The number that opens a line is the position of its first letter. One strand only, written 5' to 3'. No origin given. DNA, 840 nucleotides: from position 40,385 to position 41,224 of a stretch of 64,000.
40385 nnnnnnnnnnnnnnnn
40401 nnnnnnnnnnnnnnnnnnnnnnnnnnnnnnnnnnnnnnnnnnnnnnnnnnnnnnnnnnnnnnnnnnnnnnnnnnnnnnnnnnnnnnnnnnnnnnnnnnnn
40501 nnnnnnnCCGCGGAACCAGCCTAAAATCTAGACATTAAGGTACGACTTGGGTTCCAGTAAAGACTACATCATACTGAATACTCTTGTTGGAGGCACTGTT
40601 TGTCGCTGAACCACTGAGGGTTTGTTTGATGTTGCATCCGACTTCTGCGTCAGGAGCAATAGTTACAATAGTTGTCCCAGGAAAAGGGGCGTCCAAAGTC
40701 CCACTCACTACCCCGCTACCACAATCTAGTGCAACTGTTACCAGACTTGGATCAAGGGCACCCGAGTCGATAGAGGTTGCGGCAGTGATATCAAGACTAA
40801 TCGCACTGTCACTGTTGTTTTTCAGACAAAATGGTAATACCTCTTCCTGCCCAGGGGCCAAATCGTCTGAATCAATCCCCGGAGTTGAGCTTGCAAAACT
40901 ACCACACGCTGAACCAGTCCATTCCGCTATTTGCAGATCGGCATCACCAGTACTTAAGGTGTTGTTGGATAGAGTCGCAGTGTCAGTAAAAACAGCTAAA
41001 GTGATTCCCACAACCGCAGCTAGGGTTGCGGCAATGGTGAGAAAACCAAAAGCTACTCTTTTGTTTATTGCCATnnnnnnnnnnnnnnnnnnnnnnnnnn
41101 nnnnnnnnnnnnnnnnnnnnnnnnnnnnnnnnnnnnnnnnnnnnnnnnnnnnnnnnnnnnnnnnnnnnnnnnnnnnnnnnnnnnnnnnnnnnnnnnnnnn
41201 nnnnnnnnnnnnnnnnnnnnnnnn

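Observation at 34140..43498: Minus-strand surface/matrix island analogous to eps plus tapA-sipW-tasA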

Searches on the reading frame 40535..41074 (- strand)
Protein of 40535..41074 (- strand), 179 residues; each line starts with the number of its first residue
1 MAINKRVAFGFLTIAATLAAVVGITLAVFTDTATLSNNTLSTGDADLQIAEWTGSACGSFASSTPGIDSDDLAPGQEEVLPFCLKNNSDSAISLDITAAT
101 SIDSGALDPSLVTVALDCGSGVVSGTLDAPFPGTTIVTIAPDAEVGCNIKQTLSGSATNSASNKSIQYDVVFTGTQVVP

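Call 3: search_protein_families(library=pfam, proteins=[window:40535-41074:-], max_evalue=0.01)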
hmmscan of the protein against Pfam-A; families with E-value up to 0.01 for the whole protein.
window:40535-41074:- (179 aa): 1 family
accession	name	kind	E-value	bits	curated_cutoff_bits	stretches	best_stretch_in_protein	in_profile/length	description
PF12389.13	Peptidase_M73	-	0.00032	21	22.5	1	3-89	2-75/196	Camelysin metallo-endopeptidase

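Call 4: search_protein_families(library=ncbifam, proteins=[window:40535-41074:-], max_evalue=0.01)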
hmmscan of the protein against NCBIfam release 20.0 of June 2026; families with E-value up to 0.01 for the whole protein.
window:40535-41074:- (179 aa): 2 families
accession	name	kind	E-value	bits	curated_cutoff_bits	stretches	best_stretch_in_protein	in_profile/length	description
TIGR04088.1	cognate_SipW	domain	0.0027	17.8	19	1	12-44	2-33/34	SipW-dependent-type signal peptide-containing protein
NF046066.1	BioflmMtrxTasA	equivalog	0.0034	16.9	450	1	1-55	1-54/264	biofilm matrix protein TasA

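Call 12: find_encoding_contigs(protein=window:40535-41074:-, flank=10000, max_places=6)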
Protein window:40535-41074:- (179 aa): 1 contig read that carries it; 1 place shown.
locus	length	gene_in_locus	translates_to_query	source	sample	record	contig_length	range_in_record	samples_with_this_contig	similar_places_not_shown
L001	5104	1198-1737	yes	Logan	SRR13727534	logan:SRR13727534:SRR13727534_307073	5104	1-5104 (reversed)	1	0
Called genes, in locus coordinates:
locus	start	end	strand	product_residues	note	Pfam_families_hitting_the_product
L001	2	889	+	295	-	?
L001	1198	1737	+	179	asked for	-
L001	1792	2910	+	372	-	PF00353:HemolysinCabind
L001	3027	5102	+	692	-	?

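Call 20: find_homologous_proteins(query=window:40535-41074:-)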
Query window:40535-41074:- (179 aa): 13 proteins with E <= 0.001 among 562 candidates.
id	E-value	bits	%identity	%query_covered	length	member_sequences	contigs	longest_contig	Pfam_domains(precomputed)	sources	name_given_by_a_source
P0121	1.6e-105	368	100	100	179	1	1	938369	-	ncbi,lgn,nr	ncbi:MAG: hypothetical protein Q8P13_04485 [bacterium]|nr:hypothetical protein [bacterium]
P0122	1.7e-55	205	63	98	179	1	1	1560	PF12389.14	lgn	-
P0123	3.0e-44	169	56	98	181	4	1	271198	-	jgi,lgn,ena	-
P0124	8.2e-43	164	53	98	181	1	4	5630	-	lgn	-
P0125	4.0e-39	152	50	98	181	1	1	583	-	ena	-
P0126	4.5e-38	149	49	98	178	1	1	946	-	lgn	-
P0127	1.5e-34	137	52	98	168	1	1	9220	-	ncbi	-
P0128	8.8e-34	135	48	97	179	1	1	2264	-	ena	-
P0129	1.5e-12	66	40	99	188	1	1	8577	-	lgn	-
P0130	3.2e-6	45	32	97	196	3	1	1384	-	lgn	-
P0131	3.2e-6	45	31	96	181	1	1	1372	-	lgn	-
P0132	7.3e-6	44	32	89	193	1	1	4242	-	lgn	-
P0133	3.7e-4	38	37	56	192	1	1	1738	-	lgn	-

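Call 21: find_encoding_contigs(protein=P0123, flank=10000, max_places=3)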
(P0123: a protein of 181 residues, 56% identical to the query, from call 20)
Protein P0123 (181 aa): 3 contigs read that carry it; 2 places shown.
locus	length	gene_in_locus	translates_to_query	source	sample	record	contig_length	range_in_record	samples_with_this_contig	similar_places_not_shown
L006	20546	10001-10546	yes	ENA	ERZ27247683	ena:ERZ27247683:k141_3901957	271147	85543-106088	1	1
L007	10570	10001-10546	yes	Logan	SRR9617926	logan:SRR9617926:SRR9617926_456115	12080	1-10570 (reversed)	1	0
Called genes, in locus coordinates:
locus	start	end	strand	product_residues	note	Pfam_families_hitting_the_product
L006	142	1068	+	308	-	PF02401:LYTB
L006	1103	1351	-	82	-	-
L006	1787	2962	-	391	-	PF00932:LTD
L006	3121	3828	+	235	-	PF00005:ABC_tran, PF13304:AAA_21 (faint)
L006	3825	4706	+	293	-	PF18075:FtsX_ECD, PF02687:FtsX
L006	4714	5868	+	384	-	PF01551:Peptidase_M23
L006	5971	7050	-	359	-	PF03462:PCRF, PF00472:RF-1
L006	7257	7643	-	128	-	PF20587:DUF6789 (weak)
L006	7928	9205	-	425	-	PF13641:Glyco_tranf_2_3, PF00535:Glycos_transf_2, PF10111:Glyco_tranf_2_2 (weak), PF04138:GtrA_DPMS_TM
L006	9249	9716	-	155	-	PF02502:LacAB_rpiB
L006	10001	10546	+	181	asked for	-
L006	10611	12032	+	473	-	PF00932:LTD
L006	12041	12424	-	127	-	PF01850:PIN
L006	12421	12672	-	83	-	-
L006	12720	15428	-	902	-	PF07517:SecA_DEAD, PF01043:SecA_PP_bind, PF21090:P-loop_SecA, PF07516:SecA_SW, PF02810:SEC-C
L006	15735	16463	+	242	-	PF00535:Glycos_transf_2, PF10111:Glyco_tranf_2_2 (weak)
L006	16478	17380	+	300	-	PF01073:3Beta_HSD, PF01370:Epimerase, PF02719:Polysacc_synt_2, PF04321:RmlD_sub_bind, PF05368:NmrA, PF13460:NAD_binding_10, PF16363:GDP_Man_Dehyd, PF07993:NAD_binding_4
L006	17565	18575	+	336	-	PF01933:CofD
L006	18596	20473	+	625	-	PF13522:GATase_6, PF13537:GATase_7, PF01380:SIS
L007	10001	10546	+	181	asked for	-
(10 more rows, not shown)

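Call 22: find_encoding_contigs(protein=P0127, flank=10000, max_places=3)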
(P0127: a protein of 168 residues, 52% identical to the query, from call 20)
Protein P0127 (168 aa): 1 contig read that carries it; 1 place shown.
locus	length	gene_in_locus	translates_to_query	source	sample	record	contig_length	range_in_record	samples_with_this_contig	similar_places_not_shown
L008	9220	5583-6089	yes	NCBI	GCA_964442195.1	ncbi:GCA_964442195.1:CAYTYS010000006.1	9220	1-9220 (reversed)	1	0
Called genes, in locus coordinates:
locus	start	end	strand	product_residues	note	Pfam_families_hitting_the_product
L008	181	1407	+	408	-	PF05922:Inhibitor_I9 (weak), PF00082:Peptidase_S8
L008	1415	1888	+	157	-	-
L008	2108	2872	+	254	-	-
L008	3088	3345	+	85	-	-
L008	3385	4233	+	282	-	-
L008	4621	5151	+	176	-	PF12389:Peptidase_M73 (weak)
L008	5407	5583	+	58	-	-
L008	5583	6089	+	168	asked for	-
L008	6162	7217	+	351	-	PF00353:HemolysinCabind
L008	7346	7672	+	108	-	-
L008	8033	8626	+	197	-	PF11611:DUF4352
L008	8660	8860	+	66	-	PF10055:DUF2292 (weak)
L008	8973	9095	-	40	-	-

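Call 23: find_encoding_contigs(protein=P0129, flank=10000, max_places=3)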
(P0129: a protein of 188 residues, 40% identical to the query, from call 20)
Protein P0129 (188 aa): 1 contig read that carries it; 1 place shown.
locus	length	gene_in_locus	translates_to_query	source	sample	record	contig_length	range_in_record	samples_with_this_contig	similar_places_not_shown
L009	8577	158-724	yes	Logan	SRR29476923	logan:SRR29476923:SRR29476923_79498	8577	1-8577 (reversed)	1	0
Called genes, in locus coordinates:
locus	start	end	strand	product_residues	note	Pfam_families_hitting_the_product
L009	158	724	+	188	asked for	-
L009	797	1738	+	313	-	-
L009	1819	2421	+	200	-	-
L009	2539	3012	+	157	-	-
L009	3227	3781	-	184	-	PF04203:Sortase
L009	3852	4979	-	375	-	-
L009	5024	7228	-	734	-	-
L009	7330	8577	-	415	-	?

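Call 27: search_solved_structures(query=A1, max_evalue=10, show_alignments=2)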
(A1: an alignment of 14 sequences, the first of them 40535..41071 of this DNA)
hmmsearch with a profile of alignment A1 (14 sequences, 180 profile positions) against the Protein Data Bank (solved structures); distinct sequences matched with E-value up to 10: 4.
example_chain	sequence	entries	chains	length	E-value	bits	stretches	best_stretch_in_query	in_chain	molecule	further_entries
1amx_A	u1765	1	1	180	0.0028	20.7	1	40-171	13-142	COLLAGEN ADHESIN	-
2f6a_A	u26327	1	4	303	0.016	18.3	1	38-171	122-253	Collagen adhesin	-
2f68_X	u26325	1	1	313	0.02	18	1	38-171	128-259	Collagen adhesin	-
8bl3_A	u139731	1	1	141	2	11.4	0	81-121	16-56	scIg12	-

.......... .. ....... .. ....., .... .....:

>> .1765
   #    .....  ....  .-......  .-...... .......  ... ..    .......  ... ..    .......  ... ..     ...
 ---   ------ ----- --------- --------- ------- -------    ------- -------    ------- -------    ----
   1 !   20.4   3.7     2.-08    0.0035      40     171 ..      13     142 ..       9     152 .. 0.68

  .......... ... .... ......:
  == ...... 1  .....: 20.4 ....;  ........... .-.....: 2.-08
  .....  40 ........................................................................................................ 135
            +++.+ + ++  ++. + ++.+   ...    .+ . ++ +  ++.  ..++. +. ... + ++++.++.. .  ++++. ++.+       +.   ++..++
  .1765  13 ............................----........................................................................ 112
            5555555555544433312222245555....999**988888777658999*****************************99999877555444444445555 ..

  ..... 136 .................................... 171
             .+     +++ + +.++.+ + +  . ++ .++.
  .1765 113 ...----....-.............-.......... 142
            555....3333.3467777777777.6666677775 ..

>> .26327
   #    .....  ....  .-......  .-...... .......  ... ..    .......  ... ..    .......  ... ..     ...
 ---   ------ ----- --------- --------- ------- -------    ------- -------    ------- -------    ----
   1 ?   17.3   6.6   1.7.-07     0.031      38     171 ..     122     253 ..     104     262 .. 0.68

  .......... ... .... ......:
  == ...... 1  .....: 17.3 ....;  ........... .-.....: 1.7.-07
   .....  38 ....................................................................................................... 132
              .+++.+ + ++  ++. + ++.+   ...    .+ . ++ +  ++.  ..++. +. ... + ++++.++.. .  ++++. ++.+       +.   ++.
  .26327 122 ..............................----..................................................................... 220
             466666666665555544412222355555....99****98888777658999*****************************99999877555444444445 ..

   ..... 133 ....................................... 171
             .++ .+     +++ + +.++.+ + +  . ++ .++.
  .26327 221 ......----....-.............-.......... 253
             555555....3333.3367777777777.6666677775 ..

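Call 32: find_related_loci(query=A3, collection=genome_contigs, flank=10000)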
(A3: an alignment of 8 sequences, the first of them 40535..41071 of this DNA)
Query A3 (178 aa) in genome_contigs; peptide patterns used: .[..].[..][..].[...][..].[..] (x = any residue, [..] = any of these).
42 stretches matched a pattern, but none encodes a relative of the query by tblastn (E <= 1e-3).

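Call 33: find_related_loci(query=A3, collection=metagenome_contigs, flank=10000)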
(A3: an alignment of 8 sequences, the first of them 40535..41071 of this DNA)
Query A3 (178 aa) in metagenome_contigs; peptide patterns used: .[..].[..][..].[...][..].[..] (x = any residue, [..] = any of these).
62 stretches matched a pattern; 3 encode a relative of the query (tblastn E <= 1e-3); 3 distinct loci.
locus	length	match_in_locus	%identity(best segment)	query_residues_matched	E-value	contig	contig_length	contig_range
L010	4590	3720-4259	58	2-178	3e-54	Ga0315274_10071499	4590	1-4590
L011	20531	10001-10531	56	2-175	1e-52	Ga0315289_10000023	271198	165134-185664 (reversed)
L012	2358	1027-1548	56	2-175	1e-50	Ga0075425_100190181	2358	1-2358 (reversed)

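Call 34: predict_structure(alignment_id=A2)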
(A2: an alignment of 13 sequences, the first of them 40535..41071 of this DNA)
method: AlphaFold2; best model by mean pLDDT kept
length: 178 residues; sequences in the alignment: 13
mean_pLDDT: 82.2   pTM: 0.73
mean pLDDT of the five models: 82.2, 82.0, 80.2, 77.9, 73.9
residues with pLDDT >= 90: 94; 70-90: 50; 50-70: 7; < 50: 27
segments of 3 or more residues with pLDDT < 50: 1-27
pLDDT, mean of each block of 10 residues (from residue 1): 44 47 49 86 90 90 89 92 91 92 91 91 89 89 94 82 89 85
secondary structure, 60 per line:
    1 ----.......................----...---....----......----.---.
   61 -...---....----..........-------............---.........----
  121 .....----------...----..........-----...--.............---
elements in order: H5-27 E32-34 E38-41 E46-51 E62-64 E68-71 E76-85 E93-104 E111-116 E121-125 E136-138 E143-152 E163-175

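Call 38: fold_search(model_id=the predicted structure, library=pdb)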
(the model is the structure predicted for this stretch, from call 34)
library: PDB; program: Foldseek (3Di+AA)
matches with E <= 10: 1547; with E <= 0.001: 13
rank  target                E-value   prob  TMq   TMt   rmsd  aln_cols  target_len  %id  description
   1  6r74                  1.5e-05  1.00  0.37  0.41   6.6       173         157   14  N-terminally reversed variant of FimA E. coli (released 2020-05-06)
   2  6r7e                  3.5e-05  1.00  0.40  0.44   8.3       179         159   12  N-terminally reversed variant of FimA E. coli with alanine insertion at position 20 (released 2020-05-06)
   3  6erj_B                1.2e-04  1.00  0.44  0.47   6.3       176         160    8  Self-complemented FimA subunit from Salmonella enterica (released 2019-01-30)
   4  2m5g_MODEL_1_A        1.2e-04  1.00  0.42  0.46   6.2       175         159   14  Solution structure of FimA wt (released 2013-11-13)
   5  6erj_A                1.5e-04  1.00  0.42  0.46   6.6       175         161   10  Self-complemented FimA subunit from Salmonella enterica (released 2019-01-30)
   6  5nkt                  1.8e-04  0.99  0.34  0.39   6.8       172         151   14  FimA wt from E. coli (released 2018-05-16)
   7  3bfq_G                4.1e-04  1.00  0.40  0.50   4.7       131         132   16  Crystal structure of truncated FimG (FimGt) in complex with the donor strand peptide of FimF (DSF) (released 2008-03-04)
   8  8k2g_A                5.0e-04  0.92  0.29  0.12  14.6       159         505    9  Crystal structure of Group 1 Oligosaccharide-releasing beta-N-acetylgalactosaminidase NgaCa from Cohnella abietis, apo (released 2024-04-24)
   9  8k2f                  5.3e-04  0.90  0.29  0.12  17.6       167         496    9  Crystal structure of Group 1 oligosaccharide-releasing beta-N-acetylgalactosaminidase NgaCa from Cohnella abietis, apo 1 (released 2024-04-24)
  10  5iqo_A                6.1e-04  1.00  0.40  0.50   4.4       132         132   17  Crystal structure of the E. coli type 1 pilus subunit FimG (engineered variant with substitutions Q134E and S138E; N-t (released 2016-07-06)
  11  6e14_G                6.5e-04  0.99  0.37  0.44   4.7       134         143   18  Handover mechanism of the growing pilus by the bacterial outer membrane usher FimD (released 2018-10-17)
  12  5fqh_A                6.5e-04  0.91  0.29  0.10  15.2       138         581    7  The details of glycolipid glycan hydrolysis by the structural analysis of a family 123 glycoside hydrolase from Clostr (released 2016-03-30)
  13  3v10_A                7.9e-04  0.21  0.17  0.11  20.6       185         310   12  Crystal structure of the collagen binding domain of Erysipelothrix rhusiopathiae surface protein RspB (released 2012-10-24)
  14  3v10_B                1.2e-03  0.20  0.16  0.12  23.8       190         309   12  Crystal structure of the collagen binding domain of Erysipelothrix rhusiopathiae surface protein RspB (released 2012-10-24)
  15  7fe5_A                1.2e-03  0.90  0.29  0.27  17.4       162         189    8  AvmM Catalyzes Macrocyclization in Alchivemycin A Biosynthesis (released 2021-09-01)
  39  7pnb_A                5.5e-03  0.63  0.31  0.31   9.9       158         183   13  Sulfolobus acidocaldarius 0406 filament. (released 2022-09-14)
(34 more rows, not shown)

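Call 59: search_protein_families(library=pfam, alignment_id=A2, max_evalue=0.01)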
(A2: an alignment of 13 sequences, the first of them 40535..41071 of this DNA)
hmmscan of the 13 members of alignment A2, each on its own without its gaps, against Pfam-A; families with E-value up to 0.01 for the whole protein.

A. member 1, window:40535-41071:- (178 aa): 1 family
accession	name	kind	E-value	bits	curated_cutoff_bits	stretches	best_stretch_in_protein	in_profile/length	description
PF12389.13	Peptidase_M73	-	0.00031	21.1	22.5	1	2-88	2-75/196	Camelysin metallo-endopeptidase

B. families by the number of members that match (of 13 scanned): 2 families
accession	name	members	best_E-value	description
PF12389.13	Peptidase_M73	6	2e-05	Camelysin metallo-endopeptidase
PF02306.20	Phage_G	1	0.0074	Major spike protein (G protein)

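Call 60: search_protein_families(library=ncbifam, alignment_id=A2, max_evalue=0.01)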
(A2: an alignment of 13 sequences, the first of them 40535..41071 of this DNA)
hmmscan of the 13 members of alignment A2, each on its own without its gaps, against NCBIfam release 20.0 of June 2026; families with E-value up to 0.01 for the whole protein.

A. member 1, window:40535-41071:- (178 aa): 1 family
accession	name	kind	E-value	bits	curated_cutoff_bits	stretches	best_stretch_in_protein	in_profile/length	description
TIGR04088.1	cognate_SipW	domain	0.0026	17.9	19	1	11-43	2-33/34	SipW-dependent-type signal peptide-containing protein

B. families by the number of members that match (of 13 scanned): 3 families
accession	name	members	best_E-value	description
NF038111.1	rhom_dep_M36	1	5e-05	rhombosortase-dependent M36 family metallopeptidase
NF046066.1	BioflmMtrxTasA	1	0.0024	biofilm matrix protein TasA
TIGR04088.1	cognate_SipW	1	0.0026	SipW-dependent-type signal peptide-containing protein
